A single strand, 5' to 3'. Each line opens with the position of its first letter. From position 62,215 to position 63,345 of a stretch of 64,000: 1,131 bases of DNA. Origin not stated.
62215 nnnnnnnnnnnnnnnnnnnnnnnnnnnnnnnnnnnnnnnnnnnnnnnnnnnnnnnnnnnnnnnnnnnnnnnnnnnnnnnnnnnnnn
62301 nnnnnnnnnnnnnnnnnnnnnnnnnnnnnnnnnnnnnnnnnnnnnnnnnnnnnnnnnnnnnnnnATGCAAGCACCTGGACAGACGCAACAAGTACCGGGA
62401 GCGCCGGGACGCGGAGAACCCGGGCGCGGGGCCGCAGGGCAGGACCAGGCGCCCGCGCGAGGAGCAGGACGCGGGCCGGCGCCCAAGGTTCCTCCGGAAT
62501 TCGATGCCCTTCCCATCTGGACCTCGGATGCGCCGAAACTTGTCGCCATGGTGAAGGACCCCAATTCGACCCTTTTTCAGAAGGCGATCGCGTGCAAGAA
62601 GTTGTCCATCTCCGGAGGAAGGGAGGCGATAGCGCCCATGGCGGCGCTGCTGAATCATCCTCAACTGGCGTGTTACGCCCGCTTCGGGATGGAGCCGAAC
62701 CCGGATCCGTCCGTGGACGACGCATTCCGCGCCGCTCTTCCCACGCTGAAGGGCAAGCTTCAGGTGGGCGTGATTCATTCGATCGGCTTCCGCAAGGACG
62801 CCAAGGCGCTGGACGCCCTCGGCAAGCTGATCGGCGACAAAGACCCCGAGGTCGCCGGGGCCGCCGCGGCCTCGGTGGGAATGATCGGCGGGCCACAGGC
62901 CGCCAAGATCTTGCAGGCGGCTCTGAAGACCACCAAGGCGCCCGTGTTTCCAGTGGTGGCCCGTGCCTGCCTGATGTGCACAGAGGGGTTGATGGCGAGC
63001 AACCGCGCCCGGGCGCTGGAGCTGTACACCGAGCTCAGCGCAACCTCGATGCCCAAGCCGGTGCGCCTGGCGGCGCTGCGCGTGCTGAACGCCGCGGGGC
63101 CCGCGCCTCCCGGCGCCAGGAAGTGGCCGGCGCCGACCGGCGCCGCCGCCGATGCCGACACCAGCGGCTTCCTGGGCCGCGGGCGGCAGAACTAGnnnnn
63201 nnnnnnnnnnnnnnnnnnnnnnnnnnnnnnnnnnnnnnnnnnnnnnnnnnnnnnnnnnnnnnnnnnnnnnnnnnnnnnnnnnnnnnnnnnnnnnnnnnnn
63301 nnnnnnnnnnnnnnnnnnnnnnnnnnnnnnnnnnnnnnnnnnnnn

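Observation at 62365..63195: HEAT-repeat proteins with disordered RGG/Pro-rich N-termini and no signal peptide, always directly after a Tat-type oxidoreductase: possible Tat hitchhiker or new accessory subunit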

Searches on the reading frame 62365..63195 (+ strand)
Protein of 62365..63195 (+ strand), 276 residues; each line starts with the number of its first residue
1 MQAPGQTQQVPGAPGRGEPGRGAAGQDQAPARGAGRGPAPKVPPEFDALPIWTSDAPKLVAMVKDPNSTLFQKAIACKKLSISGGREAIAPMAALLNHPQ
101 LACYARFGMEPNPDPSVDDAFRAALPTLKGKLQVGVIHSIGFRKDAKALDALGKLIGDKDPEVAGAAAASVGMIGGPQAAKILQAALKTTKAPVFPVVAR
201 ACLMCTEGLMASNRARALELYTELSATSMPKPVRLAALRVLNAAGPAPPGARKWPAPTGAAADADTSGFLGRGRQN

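Call 3: search_protein_families(library=pfam, proteins=[window:62365-63195:+], max_evalue=0.01)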
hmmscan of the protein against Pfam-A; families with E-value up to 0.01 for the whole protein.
window:62365-63195:+ (276 aa): 2 families
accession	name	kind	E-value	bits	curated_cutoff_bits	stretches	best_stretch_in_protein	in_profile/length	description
PF13646.12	HEAT_2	-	4.9e-13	49.6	27.7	1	131-194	15-78/88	HEAT repeats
PF03130.22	HEAT_PBS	-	0.0085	17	20.9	0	163-188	1-26/27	PBS lyase HEAT-like repeat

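Call 4: search_protein_families(library=ncbifam, proteins=[window:62365-63195:+], max_evalue=0.01)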
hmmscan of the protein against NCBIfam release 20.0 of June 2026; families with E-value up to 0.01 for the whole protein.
window:62365-63195:+ (276 aa): 1 family
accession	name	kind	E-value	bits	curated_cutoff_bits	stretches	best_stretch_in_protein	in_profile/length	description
NF006501.0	PRK08937.3-1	equivalog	5.5e-07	29.8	310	0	51-118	26-95/191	adenylosuccinate lyase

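Call 11: find_homologous_proteins(query=window:62365-63195:+)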
Query window:62365-63195:+ (276 aa): 468 proteins with E <= 0.001 among 8000 candidates; the best 120 are listed.
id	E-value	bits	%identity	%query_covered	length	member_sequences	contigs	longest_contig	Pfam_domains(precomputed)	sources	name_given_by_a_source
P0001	5.5e-174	595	100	100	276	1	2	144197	PF13646.13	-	-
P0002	6.1e-151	519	89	100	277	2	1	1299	PF13646.13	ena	-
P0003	1.0e-147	509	86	100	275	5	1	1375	PF13646.13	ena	-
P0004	6.5e-142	490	82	100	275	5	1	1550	PF13646.13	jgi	jgi:HEAT repeats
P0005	8.5e-142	489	82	100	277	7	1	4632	PF13646.13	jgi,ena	-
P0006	6.5e-140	483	83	100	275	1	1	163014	PF13646.13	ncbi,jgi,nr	ncbi:MAG: HEAT repeat domain-containing protein [Bryobacterales bacterium]|nr:HEAT repeat domain-con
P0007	2.9e-132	458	80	99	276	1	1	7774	PF13646.13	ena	-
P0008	1.3e-131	456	81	93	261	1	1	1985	PF13646.13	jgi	-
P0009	8.2e-128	444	80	99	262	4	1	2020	PF13646.13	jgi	jgi:hypothetical protein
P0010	2.8e-127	442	87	84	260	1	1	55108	PF13646.13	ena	-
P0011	4.1e-127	441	80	92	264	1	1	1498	PF13646.13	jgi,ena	-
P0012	9.1e-127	440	79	99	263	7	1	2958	PF13646.13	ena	-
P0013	9.5e-127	440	78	99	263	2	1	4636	PF13646.13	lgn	-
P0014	1.4e-126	440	84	88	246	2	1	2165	PF13646.13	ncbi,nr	ncbi:MAG TPA: HEAT repeat domain-containing protein, partial [Bryobacteraceae bacterium]|nr:HEAT rep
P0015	3.6e-126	438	77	100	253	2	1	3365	PF13646.13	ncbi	-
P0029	3.9e-120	418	75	99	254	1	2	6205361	PF13646.13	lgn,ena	-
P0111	1.2e-110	387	74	85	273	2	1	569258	PF13646.13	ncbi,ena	-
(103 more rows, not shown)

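Call 13: find_encoding_contigs(protein=P0029, flank=8000, max_places=3)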
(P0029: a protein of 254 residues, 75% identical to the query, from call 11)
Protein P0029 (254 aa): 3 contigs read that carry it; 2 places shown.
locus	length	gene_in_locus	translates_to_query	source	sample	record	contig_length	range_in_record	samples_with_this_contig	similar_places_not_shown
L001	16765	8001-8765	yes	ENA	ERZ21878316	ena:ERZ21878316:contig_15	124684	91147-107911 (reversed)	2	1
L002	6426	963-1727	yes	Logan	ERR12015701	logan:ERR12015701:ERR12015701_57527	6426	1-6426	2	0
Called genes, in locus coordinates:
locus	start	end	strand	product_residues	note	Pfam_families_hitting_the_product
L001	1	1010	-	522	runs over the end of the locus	PF20091:Abhydrolase_10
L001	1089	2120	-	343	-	PF00561:Abhydrolase_1, PF12146:Hydrolase_4 (faint)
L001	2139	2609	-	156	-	PF02894:GFO_IDH_MocA_C (weak), PF22725:GFO_IDH_MocA_C3 (weak)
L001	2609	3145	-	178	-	PF01408:GFO_IDH_MocA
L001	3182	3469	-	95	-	-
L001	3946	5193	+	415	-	PF02746:MR_MLE_N, PF13378:MR_MLE_C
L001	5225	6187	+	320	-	PF03737:RraA-like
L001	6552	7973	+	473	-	PF01408:GFO_IDH_MocA, PF19051:GFO_IDH_MocA_C2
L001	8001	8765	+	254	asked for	PF13646:HEAT_2 (faint)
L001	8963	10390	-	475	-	PF02335:Cytochrom_C552, PF13435:Cytochrome_C554 (faint), PF14522:Cytochrome_C7 (faint)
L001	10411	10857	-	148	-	PF03264:Cytochrom_NNT, PF22113:Mtrc-MtrF_II-IV_dom (faint)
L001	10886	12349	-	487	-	PF13372:Alginate_exp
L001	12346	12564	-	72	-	-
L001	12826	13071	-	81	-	-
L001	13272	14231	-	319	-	PF06719:AraC_N, PF00165:HTH_AraC (faint), PF12833:HTH_18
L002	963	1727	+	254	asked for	PF13646:HEAT_2 (faint)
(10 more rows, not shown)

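Call 14: find_encoding_contigs(protein=P0111, flank=8000, max_places=3)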
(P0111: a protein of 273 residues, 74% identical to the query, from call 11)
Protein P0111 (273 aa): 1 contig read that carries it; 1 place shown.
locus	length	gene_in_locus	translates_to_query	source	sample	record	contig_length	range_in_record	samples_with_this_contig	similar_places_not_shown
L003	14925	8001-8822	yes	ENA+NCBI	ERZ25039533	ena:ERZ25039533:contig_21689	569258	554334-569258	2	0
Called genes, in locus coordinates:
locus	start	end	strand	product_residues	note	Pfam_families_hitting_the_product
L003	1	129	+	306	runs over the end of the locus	PF16976:RcpC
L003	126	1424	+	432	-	PF13629:T2SS-T3SS_pil_N, PF00263:Secretin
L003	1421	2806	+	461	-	PF00437:T2SSE, PF27713:UCP018868 (weak), PF00005:ABC_tran (weak)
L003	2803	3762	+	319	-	PF00482:T2SSF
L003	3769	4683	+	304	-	PF00482:T2SSF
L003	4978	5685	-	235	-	PF01427:Peptidase_M15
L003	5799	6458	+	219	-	PF06439:3keto-disac_hyd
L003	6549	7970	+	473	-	PF01408:GFO_IDH_MocA, PF19051:GFO_IDH_MocA_C2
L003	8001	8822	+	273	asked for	PF13646:HEAT_2 (weak)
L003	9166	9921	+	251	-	PF00561:Abhydrolase_1, PF12146:Hydrolase_4, PF12697:Abhydrolase_6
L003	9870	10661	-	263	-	PF01784:DUF34_NIF3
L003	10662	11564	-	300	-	PF01784:DUF34_NIF3 (faint)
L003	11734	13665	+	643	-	PF13623:SurA_N_2, PF13624:SurA_N_3, PF09312:SurA_N, PF13145:Rotamase_2, PF13616:Rotamase_3, PF00639:Rotamase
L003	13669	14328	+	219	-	PF09335:VTT_dom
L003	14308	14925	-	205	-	?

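Call 17: find_related_loci(query=A1, collection=genome_contigs, flank=6000)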
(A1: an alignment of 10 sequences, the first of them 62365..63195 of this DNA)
Query A1 (276 aa) in genome_contigs; peptide patterns used: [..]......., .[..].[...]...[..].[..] (x = any residue, [..] = any of these).
106 stretches matched a pattern; 53 encode a relative of the query (tblastn E <= 1e-3); 52 distinct loci.
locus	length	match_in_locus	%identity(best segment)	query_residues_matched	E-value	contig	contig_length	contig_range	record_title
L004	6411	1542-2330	74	1-276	5e-128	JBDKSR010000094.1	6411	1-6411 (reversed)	MAG: Bryobacteraceae bacterium isolate 6_bin.226 c_000000135140, whole genome shotgun sequence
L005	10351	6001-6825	83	1-276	1e-134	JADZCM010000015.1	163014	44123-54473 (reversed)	MAG: Bryobacterales bacterium isolate SJ723 c_000000516112, whole genome shotgun sequence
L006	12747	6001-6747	83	28-276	3e-126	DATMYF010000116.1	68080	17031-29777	MAG TPA_asm: Bryobacteraceae bacterium isolate SMAG_U13139 k141_48395, whole genome shotgun sequence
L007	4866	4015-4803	75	1-276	9e-127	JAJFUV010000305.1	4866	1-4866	MAG: Acidobacteriales bacterium isolate bin.513 k141_3424428, whole genome shotgun sequence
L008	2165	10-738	84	34-276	5e-132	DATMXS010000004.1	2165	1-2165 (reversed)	MAG TPA_asm: Bryobacteraceae bacterium isolate SMAG_U13126 k141_71, whole genome shotgun sequence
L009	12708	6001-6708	83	41-276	3e-123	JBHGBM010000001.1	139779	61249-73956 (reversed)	MAG: Bryobacteraceae bacterium isolate SBS.BIN.100 SBSBIN100_contig_1, whole genome shotgun sequence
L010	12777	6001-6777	75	1-272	2e-122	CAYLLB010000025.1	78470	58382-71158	MAG TPA_asm: uncultured Solibacteraceae bacterium isolate SRP167436_co1_335 genome assembly, contig: NODE_303_length_784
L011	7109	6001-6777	75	1-272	2e-121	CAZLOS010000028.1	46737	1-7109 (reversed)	MAG TPA_asm: uncultured Solibacteraceae bacterium isolate SRP216815_co1_19 genome assembly, contig: NODE_823_length_4673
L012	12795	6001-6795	72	2-274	2e-119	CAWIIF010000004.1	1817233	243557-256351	MAG: Bryobacterales bacterium isolate MFD05502.bin.1.55 genome assembly, contig: contig_2627, whole genome shotgun seque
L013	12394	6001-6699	82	40-272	3e-117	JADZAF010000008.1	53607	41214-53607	MAG: Bryobacterales bacterium isolate SJ613 c_000000017164, whole genome shotgun sequence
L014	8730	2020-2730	76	38-274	3e-115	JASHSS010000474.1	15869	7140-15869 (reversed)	MAG: Bryobacteraceae bacterium isolate JOPF133 JOPF_NEAR_contig_832191, whole genome shotgun sequence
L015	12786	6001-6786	74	1-270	1e-114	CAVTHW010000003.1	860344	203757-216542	MAG: Bryobacterales bacterium isolate MFD05942.bin.1.91 genome assembly, contig: contig_1703, whole genome shotgun seque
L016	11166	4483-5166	79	45-272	2e-114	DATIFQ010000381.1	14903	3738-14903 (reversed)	MAG TPA_asm: Bryobacteraceae bacterium isolate SMAG_U16399 k141_2043408, whole genome shotgun sequence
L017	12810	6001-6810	73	2-274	2e-113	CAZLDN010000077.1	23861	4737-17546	MAG TPA_asm: uncultured Candidatus Solibacter sp. isolate ERP113451_co1_169 genome assembly, contig: NODE_2402_length_23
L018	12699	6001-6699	76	42-274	9e-113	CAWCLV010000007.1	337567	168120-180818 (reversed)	MAG: Bryobacterales bacterium isolate MFD05502.bin.1.177 genome assembly, contig: contig_38942, whole genome shotgun seq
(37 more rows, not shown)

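Call 26: search_protein_representatives(alignment_id=A1)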
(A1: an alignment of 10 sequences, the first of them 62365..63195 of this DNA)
Query: 10 sequences, 273 profile positions. Proteins with E-value up to 0.001 (for the whole library): 15974; up to 1e-10: 5966; up to 1e-30: 1133. The best 150 are listed.
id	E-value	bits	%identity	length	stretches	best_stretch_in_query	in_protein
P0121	2.5e-101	355.0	-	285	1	19-271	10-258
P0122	5.2e-83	295.0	-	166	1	17-180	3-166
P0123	6.8e-83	294.6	-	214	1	61-273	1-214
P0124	5.0e-81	288.4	-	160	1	31-179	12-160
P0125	9.6e-80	284.2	-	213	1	61-273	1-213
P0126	3.2e-78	279.2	-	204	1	39-239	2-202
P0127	5.3e-78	278.5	-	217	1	61-258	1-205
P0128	4.2e-76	272.3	-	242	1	17-248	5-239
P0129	2.5e-69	250.1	-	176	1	108-255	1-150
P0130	5.1e-69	249.1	-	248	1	4-245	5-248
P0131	3.2e-68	246.4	-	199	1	53-239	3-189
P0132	9.3e-68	244.9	-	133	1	141-273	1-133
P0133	8.8e-66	238.5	-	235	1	26-248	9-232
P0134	2.0e-65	237.3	-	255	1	1-248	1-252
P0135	3.0e-65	236.7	-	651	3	54-247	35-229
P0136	3.5e-65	236.5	-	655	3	54-241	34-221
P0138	2.2e-64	233.8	-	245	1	24-256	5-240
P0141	1.4e-60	221.4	-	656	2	54-239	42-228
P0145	3.7e-57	210.2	-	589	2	52-243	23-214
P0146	4.7e-56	206.6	-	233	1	29-241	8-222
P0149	7.2e-55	202.7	-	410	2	54-238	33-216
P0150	7.3e-55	202.7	-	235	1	40-248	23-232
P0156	1.3e-53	198.5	-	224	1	19-190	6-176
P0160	5.4e-53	196.5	-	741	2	54-241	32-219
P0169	1.7e-51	191.6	-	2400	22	135-200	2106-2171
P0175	8.3e-51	189.3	-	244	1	9-232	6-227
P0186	4.9e-50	186.8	-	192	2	24-129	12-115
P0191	2.6e-49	184.4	-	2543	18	124-191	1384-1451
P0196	5.4e-49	183.4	-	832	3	55-238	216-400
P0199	8.6e-49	182.7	-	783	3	55-243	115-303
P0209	3.9e-48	180.6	-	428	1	86-249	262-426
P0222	2.5e-47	177.9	-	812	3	47-243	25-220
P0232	6.2e-47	176.6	-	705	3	55-255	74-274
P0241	1.5e-46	175.4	-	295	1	56-234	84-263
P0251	4.2e-46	173.9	-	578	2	56-238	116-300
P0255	5.1e-46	173.6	-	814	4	57-246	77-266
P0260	1.4e-45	172.2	-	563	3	13-249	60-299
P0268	3.0e-45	171.1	-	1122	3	52-240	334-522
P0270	3.4e-45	170.9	-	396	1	54-238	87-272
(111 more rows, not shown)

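Call 27: search_protein_families(library=pfam, proteins=[P0135, P0136, P0141, P0145, P0160, P0196, P0222, P0268, P0149, P0121], max_evalue=0.001)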
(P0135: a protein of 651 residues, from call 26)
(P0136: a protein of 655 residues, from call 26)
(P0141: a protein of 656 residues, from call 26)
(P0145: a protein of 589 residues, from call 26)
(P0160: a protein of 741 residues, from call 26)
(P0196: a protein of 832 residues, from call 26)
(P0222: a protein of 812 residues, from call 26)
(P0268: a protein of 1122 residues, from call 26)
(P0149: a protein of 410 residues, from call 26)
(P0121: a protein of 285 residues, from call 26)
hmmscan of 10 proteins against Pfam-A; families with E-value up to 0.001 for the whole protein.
P0135 (651 aa): 3 families
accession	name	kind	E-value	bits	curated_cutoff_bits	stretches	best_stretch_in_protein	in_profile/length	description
PF13646.12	HEAT_2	-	2.6e-29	101.8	27.7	3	263-345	3-87/88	HEAT repeats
PF03130.22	HEAT_PBS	-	7.9e-07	29.4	20.9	0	142-167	1-26/27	PBS lyase HEAT-like repeat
PF02985.28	HEAT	-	1.6e-06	28.3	23.5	0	385-409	2-26/31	HEAT repeat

P0136 (655 aa): 5 families
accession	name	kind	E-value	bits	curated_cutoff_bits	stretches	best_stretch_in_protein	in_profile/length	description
PF13646.12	HEAT_2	-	8.5e-38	129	27.7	4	358-439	3-84/88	HEAT repeats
PF02985.28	HEAT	-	2.4e-09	37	23.5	0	388-412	2-26/31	HEAT repeat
PF03130.22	HEAT_PBS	-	2.2e-08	34.2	20.9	0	305-328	1-24/27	PBS lyase HEAT-like repeat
PF13513.12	HEAT_EZ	-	6.1e-07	30.3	27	0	384-411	26-53/55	HEAT-like repeat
PF00514.29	Arm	-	0.00055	20.3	20.6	0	123-152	10-39/41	Armadillo/beta-catenin-like repeat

P0141 (656 aa): 4 families
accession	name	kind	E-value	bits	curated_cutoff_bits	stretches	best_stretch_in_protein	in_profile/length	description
PF13646.12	HEAT_2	-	1.5e-30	105.8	27.7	3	118-184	15-82/88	HEAT repeats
PF02985.28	HEAT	-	2.7e-11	43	23.5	0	300-326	2-28/31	HEAT repeat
PF03130.22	HEAT_PBS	-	9.3e-10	38.5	20.9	0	314-337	1-24/27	PBS lyase HEAT-like repeat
PF13513.12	HEAT_EZ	-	5.8e-08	33.5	27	0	134-161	28-55/55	HEAT-like repeat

P0145 (589 aa): 5 families
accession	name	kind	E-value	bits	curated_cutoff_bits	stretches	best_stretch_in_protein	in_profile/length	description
PF13646.12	HEAT_2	-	6.9e-32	110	27.7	3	105-168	20-84/88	HEAT repeats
PF03130.22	HEAT_PBS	-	1e-08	35.2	20.9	0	297-320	2-25/27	PBS lyase HEAT-like repeat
PF00514.29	Arm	-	1.6e-07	31.5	20.6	0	307-336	8-37/41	Armadillo/beta-catenin-like repeat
PF02985.28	HEAT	-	2e-07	31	23.5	0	375-400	2-27/31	HEAT repeat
PF13513.12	HEAT_EZ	-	4.6e-06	27.5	27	0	115-143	27-55/55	HEAT-like repeat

P0160 (741 aa): 5 families
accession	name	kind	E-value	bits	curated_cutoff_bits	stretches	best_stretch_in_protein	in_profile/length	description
PF13646.12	HEAT_2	-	2.2e-27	95.6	27.7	3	106-168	13-75/88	HEAT repeats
PF02985.28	HEAT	-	2.2e-08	34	23.5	0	379-405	2-28/31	HEAT repeat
PF11875.14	DnaJ-like_C11_C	-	2.9e-06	27.5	27.1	1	280-350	41-129/132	DnaJ-like protein C11, C-terminal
PF03130.22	HEAT_PBS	-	1e-05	26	20.9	0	140-165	1-26/27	PBS lyase HEAT-like repeat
PF00514.29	Arm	-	5.4e-05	23.5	20.6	0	122-152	10-40/41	Armadillo/beta-catenin-like repeat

P0196 (832 aa): 6 families
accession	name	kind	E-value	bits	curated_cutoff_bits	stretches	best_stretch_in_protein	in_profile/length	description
PF13646.12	HEAT_2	-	5.1e-43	145.7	27.7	5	445-527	4-88/88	HEAT repeats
PF06439.18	3keto-disac_hyd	-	2.3e-37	129.3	26.8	1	15-211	3-187/187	3-keto-disaccharide hydrolase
PF02985.28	HEAT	-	4.3e-09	36.2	23.5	0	310-334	4-28/31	HEAT repeat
PF03130.22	HEAT_PBS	-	1.2e-08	35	20.9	0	488-513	2-27/27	PBS lyase HEAT-like repeat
PF00514.29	Arm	-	2.5e-05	24.6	20.6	0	307-333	13-39/41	Armadillo/beta-catenin-like repeat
PF13513.12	HEAT_EZ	-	0.00066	20.6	27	0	306-333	28-55/55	HEAT-like repeat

P0222 (812 aa): 4 families
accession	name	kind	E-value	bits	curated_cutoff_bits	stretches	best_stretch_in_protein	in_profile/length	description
PF13646.12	HEAT_2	-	8.8e-40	135.3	27.7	4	352-436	4-88/88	HEAT repeats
PF02985.28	HEAT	-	2.7e-06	27.5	23.5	0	381-407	2-28/31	HEAT repeat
PF03130.22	HEAT_PBS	-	1.7e-05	25.4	20.9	0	141-163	3-25/27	PBS lyase HEAT-like repeat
PF00514.29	Arm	-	0.0001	22.7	20.6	0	124-149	13-38/41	Armadillo/beta-catenin-like repeat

P0268 (1122 aa): 4 families
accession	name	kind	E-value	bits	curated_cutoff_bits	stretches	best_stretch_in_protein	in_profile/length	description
PF06283.17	ThuA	-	2.1e-45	156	33.4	1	50-273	1-209/209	Trehalose utilisation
PF13646.12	HEAT_2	-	2.2e-35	121.2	27.7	4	400-470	3-75/88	HEAT repeats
PF03130.22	HEAT_PBS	-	2.5e-12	46.4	20.9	0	772-797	2-27/27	PBS lyase HEAT-like repeat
PF02985.28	HEAT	-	9.6e-08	32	23.5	0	788-812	2-26/31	HEAT repeat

P0149 (410 aa): 5 families
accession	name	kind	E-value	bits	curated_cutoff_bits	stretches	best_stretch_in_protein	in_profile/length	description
PF13646.12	HEAT_2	-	5.5e-24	84.7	27.7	2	259-342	2-87/88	HEAT repeats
PF00514.29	Arm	-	7.3e-08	32.6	20.6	0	125-153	13-41/41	Armadillo/beta-catenin-like repeat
PF02985.28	HEAT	-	4.1e-07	30.1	23.5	0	128-153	4-29/31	HEAT repeat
PF03130.22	HEAT_PBS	-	4.7e-06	27.1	20.9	0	303-324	1-22/27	PBS lyase HEAT-like repeat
PF13513.12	HEAT_EZ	-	1.7e-05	25.7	27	0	114-151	14-55/55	HEAT-like repeat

P0121 (285 aa): 1 family
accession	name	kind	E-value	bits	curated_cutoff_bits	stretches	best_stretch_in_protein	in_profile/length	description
PF13646.12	HEAT_2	-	6.6e-10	39.6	27.7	1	121-186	19-84/88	HEAT repeats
